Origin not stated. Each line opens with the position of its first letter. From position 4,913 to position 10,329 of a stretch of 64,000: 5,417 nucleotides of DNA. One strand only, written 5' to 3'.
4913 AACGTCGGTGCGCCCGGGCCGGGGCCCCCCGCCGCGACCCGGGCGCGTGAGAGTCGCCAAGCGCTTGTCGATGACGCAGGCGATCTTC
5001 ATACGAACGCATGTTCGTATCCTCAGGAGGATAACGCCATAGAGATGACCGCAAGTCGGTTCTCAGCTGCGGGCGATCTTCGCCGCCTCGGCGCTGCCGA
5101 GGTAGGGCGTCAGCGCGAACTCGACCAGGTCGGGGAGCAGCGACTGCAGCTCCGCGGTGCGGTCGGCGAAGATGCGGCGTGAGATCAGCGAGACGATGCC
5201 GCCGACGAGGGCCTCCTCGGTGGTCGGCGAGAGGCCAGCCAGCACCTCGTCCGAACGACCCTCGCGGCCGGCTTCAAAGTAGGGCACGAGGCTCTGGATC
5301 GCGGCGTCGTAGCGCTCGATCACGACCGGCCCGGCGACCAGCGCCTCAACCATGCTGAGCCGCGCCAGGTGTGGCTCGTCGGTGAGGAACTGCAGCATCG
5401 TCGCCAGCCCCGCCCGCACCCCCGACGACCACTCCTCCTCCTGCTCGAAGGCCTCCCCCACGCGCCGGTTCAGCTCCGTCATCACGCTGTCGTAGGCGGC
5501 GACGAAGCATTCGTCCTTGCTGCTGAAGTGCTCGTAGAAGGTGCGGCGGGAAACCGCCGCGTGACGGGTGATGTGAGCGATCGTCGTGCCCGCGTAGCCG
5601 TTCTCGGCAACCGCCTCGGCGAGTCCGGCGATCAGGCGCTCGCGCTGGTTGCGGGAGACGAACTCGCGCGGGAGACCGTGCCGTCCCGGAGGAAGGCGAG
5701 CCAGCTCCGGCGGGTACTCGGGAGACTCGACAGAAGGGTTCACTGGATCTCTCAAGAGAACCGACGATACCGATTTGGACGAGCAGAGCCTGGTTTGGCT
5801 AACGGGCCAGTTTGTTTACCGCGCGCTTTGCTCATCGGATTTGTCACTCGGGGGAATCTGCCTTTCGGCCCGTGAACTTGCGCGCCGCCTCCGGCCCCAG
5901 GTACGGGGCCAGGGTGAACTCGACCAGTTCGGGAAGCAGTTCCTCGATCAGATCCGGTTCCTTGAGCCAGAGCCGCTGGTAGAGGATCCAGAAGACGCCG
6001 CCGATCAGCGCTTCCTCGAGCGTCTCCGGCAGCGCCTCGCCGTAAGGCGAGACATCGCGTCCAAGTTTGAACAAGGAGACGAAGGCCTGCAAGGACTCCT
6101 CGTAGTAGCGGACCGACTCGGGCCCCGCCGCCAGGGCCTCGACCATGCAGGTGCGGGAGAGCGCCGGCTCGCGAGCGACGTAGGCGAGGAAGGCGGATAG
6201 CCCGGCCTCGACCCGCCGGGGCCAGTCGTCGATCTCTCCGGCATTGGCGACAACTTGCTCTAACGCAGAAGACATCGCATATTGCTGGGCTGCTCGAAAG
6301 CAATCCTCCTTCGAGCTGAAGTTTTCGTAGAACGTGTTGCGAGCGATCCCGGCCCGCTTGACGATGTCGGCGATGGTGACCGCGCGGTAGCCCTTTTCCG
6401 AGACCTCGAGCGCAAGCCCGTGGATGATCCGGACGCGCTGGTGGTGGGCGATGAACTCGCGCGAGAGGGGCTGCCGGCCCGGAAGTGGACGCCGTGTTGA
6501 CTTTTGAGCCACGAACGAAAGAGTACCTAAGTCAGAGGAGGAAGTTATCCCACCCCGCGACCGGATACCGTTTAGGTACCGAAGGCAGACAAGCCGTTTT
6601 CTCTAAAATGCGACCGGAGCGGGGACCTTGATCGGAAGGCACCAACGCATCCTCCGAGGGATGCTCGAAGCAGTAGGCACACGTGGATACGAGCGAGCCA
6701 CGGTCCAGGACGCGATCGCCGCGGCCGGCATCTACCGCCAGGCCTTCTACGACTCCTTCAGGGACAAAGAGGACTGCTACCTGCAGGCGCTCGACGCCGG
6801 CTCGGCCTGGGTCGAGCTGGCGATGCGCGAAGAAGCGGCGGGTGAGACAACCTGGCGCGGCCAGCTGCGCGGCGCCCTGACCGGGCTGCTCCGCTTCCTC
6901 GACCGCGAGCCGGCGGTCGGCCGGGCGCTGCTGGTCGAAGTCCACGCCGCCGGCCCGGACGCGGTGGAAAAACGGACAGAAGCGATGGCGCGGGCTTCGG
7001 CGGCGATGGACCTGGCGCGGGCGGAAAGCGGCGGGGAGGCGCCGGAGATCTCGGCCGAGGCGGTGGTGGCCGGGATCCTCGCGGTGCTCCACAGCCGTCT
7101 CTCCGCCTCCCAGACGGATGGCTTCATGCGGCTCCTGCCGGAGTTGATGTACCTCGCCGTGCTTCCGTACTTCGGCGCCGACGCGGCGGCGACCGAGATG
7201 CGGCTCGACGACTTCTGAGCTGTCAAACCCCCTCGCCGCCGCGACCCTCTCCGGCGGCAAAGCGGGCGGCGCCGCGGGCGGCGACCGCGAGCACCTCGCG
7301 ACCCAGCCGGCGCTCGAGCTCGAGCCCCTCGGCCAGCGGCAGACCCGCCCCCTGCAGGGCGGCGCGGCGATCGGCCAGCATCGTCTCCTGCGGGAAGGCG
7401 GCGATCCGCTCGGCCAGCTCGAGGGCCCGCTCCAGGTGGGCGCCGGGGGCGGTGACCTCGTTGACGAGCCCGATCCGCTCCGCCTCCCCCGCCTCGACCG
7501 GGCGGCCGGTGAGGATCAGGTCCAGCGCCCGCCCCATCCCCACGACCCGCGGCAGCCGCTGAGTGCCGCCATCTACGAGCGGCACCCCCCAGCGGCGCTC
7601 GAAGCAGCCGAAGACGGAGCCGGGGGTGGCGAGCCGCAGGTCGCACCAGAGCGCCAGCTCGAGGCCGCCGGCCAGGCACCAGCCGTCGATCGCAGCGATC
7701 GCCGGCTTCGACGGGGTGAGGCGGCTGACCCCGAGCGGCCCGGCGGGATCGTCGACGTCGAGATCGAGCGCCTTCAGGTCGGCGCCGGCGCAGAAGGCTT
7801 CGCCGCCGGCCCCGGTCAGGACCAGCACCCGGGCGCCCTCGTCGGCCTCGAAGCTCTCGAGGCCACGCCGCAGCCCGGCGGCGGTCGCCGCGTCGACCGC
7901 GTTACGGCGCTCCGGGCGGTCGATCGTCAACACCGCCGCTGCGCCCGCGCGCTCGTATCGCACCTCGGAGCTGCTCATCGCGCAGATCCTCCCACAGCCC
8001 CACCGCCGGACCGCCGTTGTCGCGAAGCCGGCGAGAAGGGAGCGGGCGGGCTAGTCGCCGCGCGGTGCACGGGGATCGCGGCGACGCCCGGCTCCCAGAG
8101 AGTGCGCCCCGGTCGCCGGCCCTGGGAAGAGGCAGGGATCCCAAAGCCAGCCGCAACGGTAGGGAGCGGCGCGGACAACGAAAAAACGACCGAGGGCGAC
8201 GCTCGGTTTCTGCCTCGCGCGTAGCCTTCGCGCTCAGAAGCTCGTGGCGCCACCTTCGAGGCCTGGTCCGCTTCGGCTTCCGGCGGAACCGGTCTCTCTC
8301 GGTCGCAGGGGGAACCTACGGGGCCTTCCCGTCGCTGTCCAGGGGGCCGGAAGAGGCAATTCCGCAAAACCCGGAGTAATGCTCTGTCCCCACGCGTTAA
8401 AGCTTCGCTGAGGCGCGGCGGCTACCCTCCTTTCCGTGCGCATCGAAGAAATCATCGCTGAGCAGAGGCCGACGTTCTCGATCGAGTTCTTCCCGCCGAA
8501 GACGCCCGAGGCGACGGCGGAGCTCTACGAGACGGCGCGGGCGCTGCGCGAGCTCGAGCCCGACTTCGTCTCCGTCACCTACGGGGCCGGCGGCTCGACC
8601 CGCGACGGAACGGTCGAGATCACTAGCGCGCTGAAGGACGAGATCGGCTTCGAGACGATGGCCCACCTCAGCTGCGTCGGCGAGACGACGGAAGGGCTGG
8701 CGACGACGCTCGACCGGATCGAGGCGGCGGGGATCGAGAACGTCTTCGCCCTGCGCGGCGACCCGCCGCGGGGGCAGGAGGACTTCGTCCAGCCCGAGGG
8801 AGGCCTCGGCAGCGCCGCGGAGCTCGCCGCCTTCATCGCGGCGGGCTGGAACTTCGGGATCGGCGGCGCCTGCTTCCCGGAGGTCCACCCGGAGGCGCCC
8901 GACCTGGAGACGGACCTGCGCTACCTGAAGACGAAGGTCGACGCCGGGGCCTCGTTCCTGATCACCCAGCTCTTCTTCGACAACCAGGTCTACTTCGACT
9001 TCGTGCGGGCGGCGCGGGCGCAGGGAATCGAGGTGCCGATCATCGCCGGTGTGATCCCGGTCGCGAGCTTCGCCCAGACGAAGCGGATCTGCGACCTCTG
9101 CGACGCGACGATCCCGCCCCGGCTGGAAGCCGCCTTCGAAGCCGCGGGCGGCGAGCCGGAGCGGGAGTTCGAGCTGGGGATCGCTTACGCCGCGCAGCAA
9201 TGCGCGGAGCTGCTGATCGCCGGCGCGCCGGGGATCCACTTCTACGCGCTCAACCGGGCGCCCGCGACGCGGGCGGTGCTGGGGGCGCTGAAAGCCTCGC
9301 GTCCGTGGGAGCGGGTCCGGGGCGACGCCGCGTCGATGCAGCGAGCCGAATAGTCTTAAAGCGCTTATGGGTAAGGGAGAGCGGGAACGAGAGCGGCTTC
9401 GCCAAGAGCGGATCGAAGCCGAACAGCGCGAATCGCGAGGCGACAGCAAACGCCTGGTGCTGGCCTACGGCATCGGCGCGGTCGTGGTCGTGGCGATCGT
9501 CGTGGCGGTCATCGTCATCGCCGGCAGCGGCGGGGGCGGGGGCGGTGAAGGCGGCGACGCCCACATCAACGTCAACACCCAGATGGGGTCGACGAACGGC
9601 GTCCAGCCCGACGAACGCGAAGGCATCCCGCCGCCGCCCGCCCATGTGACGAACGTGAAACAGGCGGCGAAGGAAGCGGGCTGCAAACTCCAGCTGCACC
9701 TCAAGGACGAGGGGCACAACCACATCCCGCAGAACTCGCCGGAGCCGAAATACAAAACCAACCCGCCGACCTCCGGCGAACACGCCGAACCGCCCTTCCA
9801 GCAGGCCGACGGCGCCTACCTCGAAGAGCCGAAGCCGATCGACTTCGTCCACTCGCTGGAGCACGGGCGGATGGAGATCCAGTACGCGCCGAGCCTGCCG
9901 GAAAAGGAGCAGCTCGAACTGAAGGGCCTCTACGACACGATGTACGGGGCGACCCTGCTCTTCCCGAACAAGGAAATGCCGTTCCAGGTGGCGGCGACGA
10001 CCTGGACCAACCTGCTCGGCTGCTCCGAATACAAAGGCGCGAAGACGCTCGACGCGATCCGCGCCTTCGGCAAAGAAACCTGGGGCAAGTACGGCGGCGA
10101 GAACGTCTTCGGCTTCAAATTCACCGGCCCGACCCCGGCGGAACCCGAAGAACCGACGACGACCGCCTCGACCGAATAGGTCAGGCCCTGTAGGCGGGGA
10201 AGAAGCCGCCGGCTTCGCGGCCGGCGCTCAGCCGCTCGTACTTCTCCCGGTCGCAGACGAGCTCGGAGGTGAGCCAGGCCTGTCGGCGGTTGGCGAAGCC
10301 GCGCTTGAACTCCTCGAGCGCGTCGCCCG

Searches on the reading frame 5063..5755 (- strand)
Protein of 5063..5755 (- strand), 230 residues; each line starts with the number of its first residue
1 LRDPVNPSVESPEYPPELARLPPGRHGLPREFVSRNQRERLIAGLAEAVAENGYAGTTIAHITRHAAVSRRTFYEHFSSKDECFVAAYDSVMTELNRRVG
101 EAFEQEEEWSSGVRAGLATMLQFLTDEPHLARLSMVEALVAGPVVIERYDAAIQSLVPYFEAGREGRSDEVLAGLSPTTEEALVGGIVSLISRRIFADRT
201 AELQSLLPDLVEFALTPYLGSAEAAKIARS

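Call 91: search_protein_families(library=pfam, proteins=[window:5063-5755:-], max_evalue=0.001)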
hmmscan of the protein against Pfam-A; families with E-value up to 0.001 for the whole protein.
window:5063-5755:- (230 aa): 1 family
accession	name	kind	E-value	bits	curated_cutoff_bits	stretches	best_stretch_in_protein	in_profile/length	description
PF00440.29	TetR_N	-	1.8e-12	47.3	24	1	42-87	2-47/47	Bacterial regulatory proteins, tetR family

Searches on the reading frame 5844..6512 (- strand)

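Call 91: search_protein_families(library=pfam, proteins=[window:5844-6512:-], max_evalue=0.001)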
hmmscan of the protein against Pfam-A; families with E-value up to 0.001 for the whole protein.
window:5844-6512:- (222 aa): 1 family
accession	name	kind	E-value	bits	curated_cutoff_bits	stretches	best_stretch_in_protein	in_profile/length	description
PF00440.29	TetR_N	-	1.9e-13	50.4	24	1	38-75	10-47/47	Bacterial regulatory proteins, tetR family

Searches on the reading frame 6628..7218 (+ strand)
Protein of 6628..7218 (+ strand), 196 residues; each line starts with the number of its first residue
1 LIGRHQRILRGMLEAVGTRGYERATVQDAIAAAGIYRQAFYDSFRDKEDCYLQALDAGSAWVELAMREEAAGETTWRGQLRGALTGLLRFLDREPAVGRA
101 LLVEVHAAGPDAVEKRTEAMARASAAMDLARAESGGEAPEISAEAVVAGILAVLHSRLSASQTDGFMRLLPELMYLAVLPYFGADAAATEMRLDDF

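Call 91: search_protein_families(library=pfam, proteins=[window:6628-7218:+], max_evalue=0.001)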
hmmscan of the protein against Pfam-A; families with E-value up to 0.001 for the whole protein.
window:6628-7218:+ (196 aa): 1 family
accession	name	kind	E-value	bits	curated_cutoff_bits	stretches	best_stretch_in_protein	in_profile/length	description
PF00440.29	TetR_N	-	4.4e-07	30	24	1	9-53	2-46/47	Bacterial regulatory proteins, tetR family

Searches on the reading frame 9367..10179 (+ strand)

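Call 91: search_protein_families(library=pfam, proteins=[window:9367-10179:+], max_evalue=0.001)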
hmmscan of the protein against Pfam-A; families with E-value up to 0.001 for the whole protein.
window:9367-10179:+ (270 aa): 1 family
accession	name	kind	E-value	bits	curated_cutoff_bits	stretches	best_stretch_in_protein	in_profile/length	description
PF11303.13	DUF3105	-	1.3e-15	58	25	1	128-233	9-114/130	Protein of unknown function (DUF3105)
